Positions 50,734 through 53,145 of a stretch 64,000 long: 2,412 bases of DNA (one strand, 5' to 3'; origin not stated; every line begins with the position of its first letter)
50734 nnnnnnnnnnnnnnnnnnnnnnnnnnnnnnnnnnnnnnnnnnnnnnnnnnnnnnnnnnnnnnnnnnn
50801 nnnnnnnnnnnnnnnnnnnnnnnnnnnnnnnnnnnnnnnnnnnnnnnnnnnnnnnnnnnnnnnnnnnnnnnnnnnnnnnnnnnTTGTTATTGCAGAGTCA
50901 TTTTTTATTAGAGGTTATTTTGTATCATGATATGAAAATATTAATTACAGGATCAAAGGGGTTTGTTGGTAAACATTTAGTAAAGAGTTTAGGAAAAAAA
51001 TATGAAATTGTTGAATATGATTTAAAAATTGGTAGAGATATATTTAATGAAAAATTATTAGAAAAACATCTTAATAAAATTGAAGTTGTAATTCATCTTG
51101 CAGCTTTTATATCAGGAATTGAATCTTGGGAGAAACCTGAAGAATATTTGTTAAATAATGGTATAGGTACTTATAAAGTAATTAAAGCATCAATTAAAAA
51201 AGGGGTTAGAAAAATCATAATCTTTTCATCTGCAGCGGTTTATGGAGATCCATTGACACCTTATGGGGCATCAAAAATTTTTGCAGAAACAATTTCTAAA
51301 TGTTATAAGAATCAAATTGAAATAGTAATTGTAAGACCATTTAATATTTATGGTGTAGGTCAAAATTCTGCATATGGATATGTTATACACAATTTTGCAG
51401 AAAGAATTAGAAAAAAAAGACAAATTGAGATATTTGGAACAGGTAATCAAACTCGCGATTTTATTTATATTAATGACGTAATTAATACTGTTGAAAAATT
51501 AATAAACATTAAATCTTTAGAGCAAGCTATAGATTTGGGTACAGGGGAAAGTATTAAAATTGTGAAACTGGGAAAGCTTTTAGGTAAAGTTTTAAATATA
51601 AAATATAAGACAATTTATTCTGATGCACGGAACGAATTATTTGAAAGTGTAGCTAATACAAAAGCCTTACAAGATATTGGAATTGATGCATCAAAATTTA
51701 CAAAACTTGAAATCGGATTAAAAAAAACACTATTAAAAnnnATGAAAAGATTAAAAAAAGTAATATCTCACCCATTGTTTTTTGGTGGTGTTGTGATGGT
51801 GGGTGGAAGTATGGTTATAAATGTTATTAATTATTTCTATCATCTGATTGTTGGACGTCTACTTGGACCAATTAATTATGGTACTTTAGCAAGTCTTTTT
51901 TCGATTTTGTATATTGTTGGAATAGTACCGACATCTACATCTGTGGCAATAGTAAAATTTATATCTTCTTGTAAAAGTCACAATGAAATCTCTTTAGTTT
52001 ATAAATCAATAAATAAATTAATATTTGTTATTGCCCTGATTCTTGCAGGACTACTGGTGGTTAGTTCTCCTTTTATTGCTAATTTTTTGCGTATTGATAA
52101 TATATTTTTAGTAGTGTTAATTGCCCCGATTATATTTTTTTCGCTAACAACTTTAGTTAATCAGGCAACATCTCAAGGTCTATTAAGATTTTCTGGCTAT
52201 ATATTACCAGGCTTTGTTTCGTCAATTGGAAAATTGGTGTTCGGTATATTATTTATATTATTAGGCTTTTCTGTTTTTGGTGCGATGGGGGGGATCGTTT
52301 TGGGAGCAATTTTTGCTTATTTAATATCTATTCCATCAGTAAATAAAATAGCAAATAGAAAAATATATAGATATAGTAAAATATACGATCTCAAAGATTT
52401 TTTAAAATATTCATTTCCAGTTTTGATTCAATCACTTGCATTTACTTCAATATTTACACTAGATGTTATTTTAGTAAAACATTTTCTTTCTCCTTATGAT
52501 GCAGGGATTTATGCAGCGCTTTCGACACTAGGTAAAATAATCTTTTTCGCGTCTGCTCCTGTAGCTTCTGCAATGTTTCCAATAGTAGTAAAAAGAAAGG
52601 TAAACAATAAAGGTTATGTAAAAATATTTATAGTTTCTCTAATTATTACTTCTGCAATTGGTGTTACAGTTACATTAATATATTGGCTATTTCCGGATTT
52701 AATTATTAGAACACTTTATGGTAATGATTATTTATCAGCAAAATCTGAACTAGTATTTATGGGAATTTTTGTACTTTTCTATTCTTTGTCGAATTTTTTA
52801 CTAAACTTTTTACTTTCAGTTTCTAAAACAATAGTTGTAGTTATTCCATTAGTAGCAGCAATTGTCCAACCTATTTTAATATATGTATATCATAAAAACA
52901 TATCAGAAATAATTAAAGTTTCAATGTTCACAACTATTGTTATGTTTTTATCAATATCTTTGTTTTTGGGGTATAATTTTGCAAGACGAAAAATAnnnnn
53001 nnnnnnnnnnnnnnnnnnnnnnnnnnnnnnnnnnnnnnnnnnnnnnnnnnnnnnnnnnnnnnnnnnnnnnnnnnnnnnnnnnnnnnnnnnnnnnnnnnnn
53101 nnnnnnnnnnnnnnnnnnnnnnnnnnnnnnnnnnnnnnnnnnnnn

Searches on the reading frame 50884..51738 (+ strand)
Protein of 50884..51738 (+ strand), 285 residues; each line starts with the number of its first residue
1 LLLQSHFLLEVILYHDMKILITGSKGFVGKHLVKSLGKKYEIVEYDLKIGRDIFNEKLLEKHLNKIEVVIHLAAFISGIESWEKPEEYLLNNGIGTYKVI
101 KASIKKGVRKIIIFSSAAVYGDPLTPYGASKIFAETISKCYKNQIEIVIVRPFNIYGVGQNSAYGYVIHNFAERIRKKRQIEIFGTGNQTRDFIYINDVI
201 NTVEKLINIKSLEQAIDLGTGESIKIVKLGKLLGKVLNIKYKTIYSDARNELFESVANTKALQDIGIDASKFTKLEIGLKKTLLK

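Call 17: search_protein_families(library=pfam, proteins=[window:50884-51738:+], max_evalue=0.01)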
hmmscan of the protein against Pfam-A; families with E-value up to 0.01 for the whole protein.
window:50884-51738:+ (285 aa): 7 families
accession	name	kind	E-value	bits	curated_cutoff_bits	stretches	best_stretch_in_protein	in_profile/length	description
PF01370.27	Epimerase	-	2.7e-38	132.2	20.9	1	19-207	1-225/240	NAD dependent epimerase/dehydratase family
PF16363.11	GDP_Man_Dehyd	-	9.9e-27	94.7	27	1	20-235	1-264/332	GDP-mannose 4,6 dehydratase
PF02719.21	Polysacc_synt_2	-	6.3e-17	62.1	20.2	1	48-241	58-251/293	Polysaccharide biosynthesis protein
PF01073.25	3Beta_HSD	-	5.7e-14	52.2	22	1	49-122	50-122/280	3-beta hydroxysteroid dehydrogenase/isomerase family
PF07993.18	NAD_binding_4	-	9.4e-10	38.5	20.1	1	125-168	175-217/258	Male sterility protein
PF04321.23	RmlD_sub_bind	-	3.7e-08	33.2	27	1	17-165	1-161/287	RmlD substrate binding domain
PF13460.12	NAD_binding_10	-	0.0082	16.5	27.2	0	53-123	48-108/184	NAD(P)H-binding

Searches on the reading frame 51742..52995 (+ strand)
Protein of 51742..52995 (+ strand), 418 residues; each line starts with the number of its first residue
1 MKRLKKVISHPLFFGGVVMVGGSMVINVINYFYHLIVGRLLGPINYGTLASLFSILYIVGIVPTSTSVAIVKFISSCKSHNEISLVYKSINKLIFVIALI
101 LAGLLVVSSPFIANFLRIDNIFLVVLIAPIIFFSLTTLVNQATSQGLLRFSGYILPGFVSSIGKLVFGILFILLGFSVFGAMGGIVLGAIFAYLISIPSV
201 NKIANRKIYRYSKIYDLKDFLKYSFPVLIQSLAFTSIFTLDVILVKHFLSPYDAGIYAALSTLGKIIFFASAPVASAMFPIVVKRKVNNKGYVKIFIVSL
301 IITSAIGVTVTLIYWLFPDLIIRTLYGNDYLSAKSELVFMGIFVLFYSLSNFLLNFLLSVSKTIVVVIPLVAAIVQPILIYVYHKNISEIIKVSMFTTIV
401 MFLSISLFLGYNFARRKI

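Call 47: search_protein_families(library=pfam, proteins=[window:51742-52995:+], max_evalue=0.01)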
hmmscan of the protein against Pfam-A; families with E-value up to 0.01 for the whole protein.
window:51742-52995:+ (418 aa): 3 families
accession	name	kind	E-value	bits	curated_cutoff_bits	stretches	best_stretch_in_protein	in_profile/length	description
PF13440.11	Polysacc_synt_3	-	3.1e-16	59.9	23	1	36-333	1-291/293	Polysaccharide biosynthesis protein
PF01943.22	Polysacc_synt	-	3.8e-13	49.9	28.2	1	18-284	7-272/274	Polysaccharide biosynthesis protein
PF01554.23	MatE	-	1.6e-07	31.6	24.9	1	226-378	1-157/161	MatE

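Call 87: search_protein_families(library=ncbifam, proteins=[window:51742-52995:+], max_evalue=0.001)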
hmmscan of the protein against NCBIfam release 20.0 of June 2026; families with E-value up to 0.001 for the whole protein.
window:51742-52995:+ (418 aa): 0 families
